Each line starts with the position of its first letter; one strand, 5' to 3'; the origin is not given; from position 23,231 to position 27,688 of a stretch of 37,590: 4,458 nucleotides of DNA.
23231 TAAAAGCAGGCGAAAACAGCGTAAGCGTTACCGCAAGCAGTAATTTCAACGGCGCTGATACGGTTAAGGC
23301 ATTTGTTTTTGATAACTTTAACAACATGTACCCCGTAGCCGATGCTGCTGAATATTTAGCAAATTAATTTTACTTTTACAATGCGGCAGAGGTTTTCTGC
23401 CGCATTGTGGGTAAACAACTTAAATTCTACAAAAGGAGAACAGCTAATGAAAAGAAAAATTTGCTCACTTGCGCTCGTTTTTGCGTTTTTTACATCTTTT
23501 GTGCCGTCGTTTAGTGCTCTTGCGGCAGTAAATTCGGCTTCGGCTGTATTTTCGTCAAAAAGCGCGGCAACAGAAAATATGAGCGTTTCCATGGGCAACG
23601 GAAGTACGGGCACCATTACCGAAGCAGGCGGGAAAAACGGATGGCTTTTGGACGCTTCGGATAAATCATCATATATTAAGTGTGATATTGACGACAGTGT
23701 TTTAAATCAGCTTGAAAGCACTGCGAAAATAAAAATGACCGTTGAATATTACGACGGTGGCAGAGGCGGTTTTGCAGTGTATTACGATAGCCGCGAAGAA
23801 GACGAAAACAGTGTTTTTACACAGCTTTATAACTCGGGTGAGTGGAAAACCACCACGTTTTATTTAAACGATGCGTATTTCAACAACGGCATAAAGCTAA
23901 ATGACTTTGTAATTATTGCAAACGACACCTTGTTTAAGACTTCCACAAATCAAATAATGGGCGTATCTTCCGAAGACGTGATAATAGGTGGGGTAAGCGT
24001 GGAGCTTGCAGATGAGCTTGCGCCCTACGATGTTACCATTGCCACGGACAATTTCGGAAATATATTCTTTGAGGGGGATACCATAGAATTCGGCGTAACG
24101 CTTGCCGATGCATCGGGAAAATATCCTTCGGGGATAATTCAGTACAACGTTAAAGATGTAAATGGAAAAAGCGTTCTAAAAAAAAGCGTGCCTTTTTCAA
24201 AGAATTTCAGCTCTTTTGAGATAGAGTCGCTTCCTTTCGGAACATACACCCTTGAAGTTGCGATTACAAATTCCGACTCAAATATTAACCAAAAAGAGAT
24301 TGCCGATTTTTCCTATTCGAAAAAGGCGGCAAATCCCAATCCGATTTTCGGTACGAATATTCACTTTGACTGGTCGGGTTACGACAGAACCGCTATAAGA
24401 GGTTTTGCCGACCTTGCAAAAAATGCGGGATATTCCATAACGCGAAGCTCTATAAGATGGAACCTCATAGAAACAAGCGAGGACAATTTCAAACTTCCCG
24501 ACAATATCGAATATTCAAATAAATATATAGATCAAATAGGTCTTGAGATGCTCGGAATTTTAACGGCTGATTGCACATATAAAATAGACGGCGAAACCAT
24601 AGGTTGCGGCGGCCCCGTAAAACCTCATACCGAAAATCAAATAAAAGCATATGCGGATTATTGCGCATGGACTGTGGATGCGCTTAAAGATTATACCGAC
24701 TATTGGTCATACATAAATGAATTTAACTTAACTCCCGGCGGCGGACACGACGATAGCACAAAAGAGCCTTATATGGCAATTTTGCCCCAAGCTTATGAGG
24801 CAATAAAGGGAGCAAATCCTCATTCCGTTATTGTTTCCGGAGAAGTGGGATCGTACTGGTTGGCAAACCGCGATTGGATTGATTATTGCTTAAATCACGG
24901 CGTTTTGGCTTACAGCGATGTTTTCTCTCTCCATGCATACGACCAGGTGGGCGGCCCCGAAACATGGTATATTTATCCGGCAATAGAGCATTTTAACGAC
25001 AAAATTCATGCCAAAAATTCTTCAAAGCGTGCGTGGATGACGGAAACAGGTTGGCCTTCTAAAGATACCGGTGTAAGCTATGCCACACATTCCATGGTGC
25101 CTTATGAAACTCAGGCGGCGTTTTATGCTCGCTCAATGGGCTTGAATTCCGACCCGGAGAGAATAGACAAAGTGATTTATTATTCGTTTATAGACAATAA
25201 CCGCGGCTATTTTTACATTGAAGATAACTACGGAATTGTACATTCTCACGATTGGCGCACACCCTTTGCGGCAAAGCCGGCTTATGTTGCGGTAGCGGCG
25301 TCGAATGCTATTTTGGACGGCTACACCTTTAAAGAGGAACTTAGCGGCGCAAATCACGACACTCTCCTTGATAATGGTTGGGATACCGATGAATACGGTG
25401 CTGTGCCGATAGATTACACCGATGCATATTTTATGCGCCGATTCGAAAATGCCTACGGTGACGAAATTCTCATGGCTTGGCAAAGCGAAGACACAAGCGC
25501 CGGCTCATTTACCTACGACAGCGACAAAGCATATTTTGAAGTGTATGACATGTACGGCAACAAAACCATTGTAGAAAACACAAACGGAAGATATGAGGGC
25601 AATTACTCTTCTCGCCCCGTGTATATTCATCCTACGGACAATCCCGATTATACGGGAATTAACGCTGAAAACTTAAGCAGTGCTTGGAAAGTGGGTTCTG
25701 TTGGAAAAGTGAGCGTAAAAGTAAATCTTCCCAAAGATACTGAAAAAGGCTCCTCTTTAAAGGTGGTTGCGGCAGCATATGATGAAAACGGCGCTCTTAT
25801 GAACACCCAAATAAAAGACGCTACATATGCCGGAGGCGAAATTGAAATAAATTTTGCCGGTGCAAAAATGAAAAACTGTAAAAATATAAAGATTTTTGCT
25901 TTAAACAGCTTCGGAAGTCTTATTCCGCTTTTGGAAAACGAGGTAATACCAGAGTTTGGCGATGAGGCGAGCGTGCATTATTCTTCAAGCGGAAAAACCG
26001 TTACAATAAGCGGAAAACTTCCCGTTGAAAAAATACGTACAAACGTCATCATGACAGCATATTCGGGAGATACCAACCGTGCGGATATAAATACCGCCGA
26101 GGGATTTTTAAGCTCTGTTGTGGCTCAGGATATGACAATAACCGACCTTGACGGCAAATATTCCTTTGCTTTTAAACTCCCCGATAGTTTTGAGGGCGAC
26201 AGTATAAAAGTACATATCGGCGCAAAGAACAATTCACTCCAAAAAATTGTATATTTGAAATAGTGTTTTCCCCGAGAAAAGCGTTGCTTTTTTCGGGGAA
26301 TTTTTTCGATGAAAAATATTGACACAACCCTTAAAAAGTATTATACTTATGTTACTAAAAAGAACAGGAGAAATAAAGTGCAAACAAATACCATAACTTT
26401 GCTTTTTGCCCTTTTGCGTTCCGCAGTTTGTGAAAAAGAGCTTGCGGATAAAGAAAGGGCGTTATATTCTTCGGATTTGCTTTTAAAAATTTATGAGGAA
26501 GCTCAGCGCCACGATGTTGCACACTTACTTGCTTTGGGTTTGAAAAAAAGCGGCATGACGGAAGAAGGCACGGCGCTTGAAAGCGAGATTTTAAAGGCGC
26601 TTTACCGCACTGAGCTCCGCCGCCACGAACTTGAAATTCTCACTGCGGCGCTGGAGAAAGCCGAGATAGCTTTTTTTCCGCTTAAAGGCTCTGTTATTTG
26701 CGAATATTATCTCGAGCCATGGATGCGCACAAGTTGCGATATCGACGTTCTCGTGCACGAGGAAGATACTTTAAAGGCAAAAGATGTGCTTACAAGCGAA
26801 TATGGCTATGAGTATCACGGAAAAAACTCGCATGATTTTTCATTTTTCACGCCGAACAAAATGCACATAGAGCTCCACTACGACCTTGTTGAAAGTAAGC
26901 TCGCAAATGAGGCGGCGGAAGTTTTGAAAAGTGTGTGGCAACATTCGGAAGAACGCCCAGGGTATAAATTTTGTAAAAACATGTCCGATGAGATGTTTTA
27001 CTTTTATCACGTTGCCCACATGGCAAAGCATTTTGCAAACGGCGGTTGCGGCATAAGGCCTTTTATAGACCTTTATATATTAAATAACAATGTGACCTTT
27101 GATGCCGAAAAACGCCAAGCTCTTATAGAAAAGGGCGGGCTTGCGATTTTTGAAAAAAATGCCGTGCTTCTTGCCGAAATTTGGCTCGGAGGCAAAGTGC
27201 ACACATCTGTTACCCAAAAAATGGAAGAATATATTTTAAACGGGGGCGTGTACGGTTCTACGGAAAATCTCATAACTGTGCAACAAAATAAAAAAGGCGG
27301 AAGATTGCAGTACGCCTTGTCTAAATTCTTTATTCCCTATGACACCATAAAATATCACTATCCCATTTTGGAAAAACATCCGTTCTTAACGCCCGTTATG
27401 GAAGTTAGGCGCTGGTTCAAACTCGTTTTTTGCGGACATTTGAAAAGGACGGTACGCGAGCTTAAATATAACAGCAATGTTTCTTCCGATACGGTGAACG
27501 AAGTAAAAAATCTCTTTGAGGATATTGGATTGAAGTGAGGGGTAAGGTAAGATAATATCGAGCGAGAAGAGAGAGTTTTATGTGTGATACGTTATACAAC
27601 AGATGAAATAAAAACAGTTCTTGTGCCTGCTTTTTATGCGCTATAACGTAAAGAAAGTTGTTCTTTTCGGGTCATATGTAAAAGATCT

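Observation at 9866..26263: Surface glycan-processing gene string: GH-A enzymes, LamG-only proteins and three SLH proteins, with no recognisable anchor on the enzymes or lectins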

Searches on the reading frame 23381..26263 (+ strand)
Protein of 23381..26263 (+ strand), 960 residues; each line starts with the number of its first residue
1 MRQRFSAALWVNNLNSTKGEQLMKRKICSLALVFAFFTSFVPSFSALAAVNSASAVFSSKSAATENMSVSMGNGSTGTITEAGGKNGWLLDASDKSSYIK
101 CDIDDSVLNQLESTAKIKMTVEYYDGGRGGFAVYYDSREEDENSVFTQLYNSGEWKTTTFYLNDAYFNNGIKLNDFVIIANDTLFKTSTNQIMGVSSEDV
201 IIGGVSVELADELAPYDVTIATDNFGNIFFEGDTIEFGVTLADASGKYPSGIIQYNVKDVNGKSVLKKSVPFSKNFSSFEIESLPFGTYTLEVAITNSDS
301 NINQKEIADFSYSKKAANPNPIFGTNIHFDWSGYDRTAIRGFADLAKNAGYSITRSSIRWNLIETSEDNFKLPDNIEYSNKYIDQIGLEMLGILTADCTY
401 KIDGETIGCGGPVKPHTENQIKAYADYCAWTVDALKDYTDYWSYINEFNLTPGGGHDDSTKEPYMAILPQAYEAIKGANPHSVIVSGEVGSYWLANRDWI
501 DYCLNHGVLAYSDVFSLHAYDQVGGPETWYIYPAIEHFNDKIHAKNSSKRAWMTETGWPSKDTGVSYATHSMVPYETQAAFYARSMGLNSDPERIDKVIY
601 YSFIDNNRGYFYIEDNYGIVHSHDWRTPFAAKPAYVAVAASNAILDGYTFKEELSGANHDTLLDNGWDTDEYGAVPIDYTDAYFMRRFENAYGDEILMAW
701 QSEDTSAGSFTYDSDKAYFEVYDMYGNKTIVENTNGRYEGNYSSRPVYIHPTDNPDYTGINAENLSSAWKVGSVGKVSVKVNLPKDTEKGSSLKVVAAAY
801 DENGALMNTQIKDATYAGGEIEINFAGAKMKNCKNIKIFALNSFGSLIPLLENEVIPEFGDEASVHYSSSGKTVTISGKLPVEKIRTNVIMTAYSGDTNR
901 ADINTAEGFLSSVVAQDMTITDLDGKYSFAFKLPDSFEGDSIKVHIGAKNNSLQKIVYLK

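Call 3: search_protein_families(library=pfam, proteins=[window:23381-26263:+], max_evalue=0.01)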
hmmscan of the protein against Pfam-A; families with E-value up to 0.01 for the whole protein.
window:23381-26263:+ (960 aa): 2 families
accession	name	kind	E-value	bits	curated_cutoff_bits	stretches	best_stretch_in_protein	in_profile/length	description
PF18962.6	Por_Secre_tail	-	0.00077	20.1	27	0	253-298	22-67/75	Secretion system C-terminal sorting domain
PF07495.19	Y_Y_Y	-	0.00082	19.7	26.6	1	273-311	24-61/65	Y_Y_Y domain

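Call 7: search_solved_structures(query=window:23381-26263:+, max_evalue=1, show_alignments=1)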
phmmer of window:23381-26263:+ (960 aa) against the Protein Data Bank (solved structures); distinct sequences matched with E-value up to 1: 1.
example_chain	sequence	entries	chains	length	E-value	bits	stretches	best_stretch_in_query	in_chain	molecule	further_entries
5jvk_A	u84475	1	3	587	4.8e-11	44.8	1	281-661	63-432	Uncharacterized protein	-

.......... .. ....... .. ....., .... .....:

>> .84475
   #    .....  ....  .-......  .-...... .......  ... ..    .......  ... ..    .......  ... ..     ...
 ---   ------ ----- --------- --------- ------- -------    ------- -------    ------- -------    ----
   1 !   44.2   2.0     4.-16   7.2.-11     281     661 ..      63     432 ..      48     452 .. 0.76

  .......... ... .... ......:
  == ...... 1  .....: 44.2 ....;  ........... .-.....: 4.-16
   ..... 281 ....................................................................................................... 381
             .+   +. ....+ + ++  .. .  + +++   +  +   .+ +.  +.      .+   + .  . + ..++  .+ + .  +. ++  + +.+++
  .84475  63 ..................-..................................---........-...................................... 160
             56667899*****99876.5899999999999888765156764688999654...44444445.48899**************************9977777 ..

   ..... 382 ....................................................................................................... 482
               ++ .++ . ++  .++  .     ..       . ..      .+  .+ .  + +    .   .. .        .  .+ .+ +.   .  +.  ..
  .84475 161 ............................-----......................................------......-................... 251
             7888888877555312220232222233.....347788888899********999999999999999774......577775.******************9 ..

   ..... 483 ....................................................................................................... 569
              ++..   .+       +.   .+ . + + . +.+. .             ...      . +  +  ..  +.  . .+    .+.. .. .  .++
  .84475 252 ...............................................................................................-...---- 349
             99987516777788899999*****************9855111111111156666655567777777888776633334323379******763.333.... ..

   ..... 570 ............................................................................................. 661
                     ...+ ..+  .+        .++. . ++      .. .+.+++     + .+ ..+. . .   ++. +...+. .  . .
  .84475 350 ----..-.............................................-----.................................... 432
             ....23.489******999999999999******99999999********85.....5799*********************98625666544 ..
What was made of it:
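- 23447..26263 (+): P7: GH39-like enzyme with the same core as P1 (catalytic domain at about 24353-25330), an internal CTM copy (25706-25939) and a terminal P2N-type domain (25961-26260). 5JVK E 4.8e-11 (call 7).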

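Call 8: search_protein_families(library=ncbifam, proteins=[window:23381-26263:+], max_evalue=0.01)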
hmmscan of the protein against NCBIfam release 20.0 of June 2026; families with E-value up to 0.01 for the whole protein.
window:23381-26263:+ (960 aa): 0 families

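Call 22: find_homologous_proteins(query=window:23447-26263:+, max_evalue=0.001)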
Query window:23447-26263:+ (938 aa): 16 proteins with E <= 0.001 among 8000 candidates.
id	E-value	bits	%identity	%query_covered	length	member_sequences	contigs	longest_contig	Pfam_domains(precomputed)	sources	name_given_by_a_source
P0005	0.0e+0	2148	100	100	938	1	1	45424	-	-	-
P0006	0.0e+0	1279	59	100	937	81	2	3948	-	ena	-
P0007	0.0e+0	1114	54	99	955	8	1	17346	-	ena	-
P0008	1.1e-204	701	41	99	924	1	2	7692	-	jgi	-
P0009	1.8e-162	561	35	100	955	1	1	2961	-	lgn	-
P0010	2.1e-137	478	34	97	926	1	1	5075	-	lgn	-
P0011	4.5e-136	474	33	98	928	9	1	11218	-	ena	-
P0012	2.4e-131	458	37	74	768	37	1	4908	PF18962.8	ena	-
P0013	7.7e-130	453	37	74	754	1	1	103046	-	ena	-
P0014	2.1e-129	451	36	79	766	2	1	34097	-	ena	-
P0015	2.8e-128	448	37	74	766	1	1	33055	-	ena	-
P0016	3.5e-128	447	37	74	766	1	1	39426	-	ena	-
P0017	5.4e-128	447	38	74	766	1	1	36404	-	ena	-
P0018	4.6e-124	434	35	85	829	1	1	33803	-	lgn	-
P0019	3.4e-117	411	33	86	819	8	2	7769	-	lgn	-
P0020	2.4e-23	101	24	78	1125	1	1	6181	PF01229.23,PF06452.17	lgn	-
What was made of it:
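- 23447..26263 (+): Sixteen homologs (call 22).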

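Call 23: find_encoding_contigs(protein=P0007, flank=10000, max_places=2)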
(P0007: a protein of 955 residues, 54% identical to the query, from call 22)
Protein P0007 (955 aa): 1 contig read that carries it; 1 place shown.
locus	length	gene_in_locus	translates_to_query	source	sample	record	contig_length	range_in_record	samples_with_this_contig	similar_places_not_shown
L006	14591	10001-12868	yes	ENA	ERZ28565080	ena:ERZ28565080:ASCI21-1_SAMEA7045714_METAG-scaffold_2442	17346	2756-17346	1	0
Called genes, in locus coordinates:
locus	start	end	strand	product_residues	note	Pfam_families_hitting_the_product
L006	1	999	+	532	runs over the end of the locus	PF00395:SLH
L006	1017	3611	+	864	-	-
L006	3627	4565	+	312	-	PF00395:SLH (weak)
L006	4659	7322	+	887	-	PF13205:Big_5 (weak)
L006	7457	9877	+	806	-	PF13385:Laminin_G_3 (weak)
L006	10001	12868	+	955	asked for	-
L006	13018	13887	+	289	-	PF03419:Peptidase_U4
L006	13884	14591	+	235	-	PF04542:Sigma70_r2, PF04545:Sigma70_r4, PF01381:HTH_3 (weak)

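Call 24: find_encoding_contigs(protein=P0013, flank=10000, max_places=2)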
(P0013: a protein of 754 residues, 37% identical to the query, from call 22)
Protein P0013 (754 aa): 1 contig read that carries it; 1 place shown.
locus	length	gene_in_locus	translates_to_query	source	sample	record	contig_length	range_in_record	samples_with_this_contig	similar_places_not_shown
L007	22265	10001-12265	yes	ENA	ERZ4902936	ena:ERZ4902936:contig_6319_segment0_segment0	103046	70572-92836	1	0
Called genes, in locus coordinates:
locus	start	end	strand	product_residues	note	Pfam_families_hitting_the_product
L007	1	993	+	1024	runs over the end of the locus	PF13620:CarboxypepD_reg, PF13715:CarbopepD_reg_2, PF07715:Plug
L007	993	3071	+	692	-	PF14322:SusD-like_3, PF07980:SusD_RagB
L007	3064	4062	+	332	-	PF16343:DUF4973, PF08522:BT_3987-like_N, PF14274:BT_3044-like_C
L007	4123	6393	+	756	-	PF18962:Por_Secre_tail (faint)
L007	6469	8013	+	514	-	PF01055:Glyco_hydro_31_2nd, PF21365:Glyco_hydro_31_3rd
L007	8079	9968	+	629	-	PF00890:FAD_binding_2 (weak), PF01134:GIDA (weak), PF01266:DAO (weak), PF07992:Pyr_redox_2 (weak), PF12831:FAD_oxidored, PF13450:NAD_binding_8 (weak)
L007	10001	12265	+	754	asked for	-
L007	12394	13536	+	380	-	-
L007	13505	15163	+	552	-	PF02838:Glyco_hydro_20b, PF00728:Glyco_hydro_20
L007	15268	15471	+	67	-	-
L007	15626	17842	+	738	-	PF18989:DUF5722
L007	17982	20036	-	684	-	PF21027:Sde0182_C (faint), PF07705:CARDB (weak)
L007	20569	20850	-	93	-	-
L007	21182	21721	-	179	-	-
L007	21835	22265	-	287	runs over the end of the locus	PF01261:AP_endonuc_2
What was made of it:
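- This supports a foraging role for the enzyme family: call 24. The enzyme family occurs in a SusC/SusD PUL (call 24).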

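Call 25: find_encoding_contigs(protein=P0018, flank=10000, max_places=2)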
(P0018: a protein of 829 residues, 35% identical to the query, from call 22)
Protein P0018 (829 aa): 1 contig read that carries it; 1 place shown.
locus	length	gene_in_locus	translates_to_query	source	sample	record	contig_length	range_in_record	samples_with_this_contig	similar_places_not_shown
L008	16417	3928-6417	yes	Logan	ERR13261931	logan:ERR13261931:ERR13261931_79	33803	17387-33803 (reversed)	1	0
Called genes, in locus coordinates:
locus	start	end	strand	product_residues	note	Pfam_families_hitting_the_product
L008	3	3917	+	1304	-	?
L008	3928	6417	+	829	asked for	-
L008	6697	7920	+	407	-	PF00165:HTH_AraC, PF12833:HTH_18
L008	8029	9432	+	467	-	PF01547:SBP_bac_1, PF13416:SBP_bac_8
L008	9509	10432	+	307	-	PF00528:BPD_transp_1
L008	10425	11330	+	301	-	PF00528:BPD_transp_1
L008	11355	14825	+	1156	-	PF06452:CBM9_1 (weak)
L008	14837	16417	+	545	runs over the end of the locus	PF00395:SLH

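Call 26: find_encoding_contigs(protein=P0011, flank=10000, max_places=2)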
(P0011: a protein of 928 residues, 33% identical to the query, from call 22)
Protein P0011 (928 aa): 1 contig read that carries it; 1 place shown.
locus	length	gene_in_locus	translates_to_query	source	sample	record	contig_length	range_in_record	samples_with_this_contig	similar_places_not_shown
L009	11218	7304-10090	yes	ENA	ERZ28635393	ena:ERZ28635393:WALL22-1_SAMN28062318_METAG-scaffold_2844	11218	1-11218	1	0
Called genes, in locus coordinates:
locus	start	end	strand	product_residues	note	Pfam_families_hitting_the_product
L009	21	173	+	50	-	-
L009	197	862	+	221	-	PF12833:HTH_18, PF00165:HTH_AraC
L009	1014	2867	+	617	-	-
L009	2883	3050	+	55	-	-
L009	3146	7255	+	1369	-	PF13205:Big_5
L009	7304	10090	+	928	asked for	-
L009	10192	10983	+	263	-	PF00657:Lipase_GDSL, PF13472:Lipase_GDSL_2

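Call 96: search_protein_families(library=pfam, proteins=[L008:3-3917:+, L009:3146-7255:+], max_evalue=0.01)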
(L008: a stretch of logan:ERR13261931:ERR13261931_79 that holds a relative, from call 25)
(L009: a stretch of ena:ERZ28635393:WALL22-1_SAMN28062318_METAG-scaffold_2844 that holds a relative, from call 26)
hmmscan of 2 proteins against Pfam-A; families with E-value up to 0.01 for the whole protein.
L008:3-3917:+ (1304 aa): 1 family
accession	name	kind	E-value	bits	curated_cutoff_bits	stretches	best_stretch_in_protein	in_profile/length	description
PF13205.12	Big_5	-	9.4e-11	42.8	23.6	2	1118-1197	20-104/105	Bacterial Ig-like domain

L009:3146-7255:+ (1369 aa): 2 families
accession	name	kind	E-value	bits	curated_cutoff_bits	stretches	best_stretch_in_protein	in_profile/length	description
PF13205.12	Big_5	-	1.4e-11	45.5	23.6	1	1169-1254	16-105/105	Bacterial Ig-like domain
PF13385.13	Laminin_G_3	-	0.0045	17.6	27.6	1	685-779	23-110/151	Concanavalin A-like lectin/glucanases superfamily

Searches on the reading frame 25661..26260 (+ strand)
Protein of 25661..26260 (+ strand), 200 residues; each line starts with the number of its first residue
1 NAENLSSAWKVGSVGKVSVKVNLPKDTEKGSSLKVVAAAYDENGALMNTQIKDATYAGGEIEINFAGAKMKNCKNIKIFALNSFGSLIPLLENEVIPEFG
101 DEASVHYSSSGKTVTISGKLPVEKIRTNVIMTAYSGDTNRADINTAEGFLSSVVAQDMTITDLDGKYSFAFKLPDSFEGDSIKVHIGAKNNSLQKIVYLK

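Call 20: search_protein_families(library=pfam, proteins=[window:25661-26260:+], max_evalue=5)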
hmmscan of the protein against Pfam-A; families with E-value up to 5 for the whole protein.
window:25661-26260:+ (200 aa): 2 families
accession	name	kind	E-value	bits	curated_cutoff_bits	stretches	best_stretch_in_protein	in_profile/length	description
PF24199.1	DUF7424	-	0.061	13.5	27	1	52-114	35-98/196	Domain of unknown function (DUF7424)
PF07504.19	FTP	-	0.21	11.9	21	0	99-119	30-50/51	Fungalysin/Thermolysin Propeptide Motif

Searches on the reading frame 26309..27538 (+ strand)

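Call 4: search_protein_families(library=pfam, proteins=[window:26309-27538:+], max_evalue=0.001)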
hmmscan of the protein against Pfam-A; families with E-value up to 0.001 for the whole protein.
window:26309-27538:+ (409 aa): 1 family
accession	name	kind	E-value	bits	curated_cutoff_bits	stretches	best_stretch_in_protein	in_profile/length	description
PF14907.12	NTP_transf_5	-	1.4e-37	130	31.2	1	61-294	8-249/249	Uncharacterised nucleotidyltransferase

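Call 8: search_protein_families(library=ncbifam, proteins=[window:26309-27538:+], max_evalue=0.01)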
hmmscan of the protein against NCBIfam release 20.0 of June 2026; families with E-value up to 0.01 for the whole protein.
window:26309-27538:+ (409 aa): 0 families
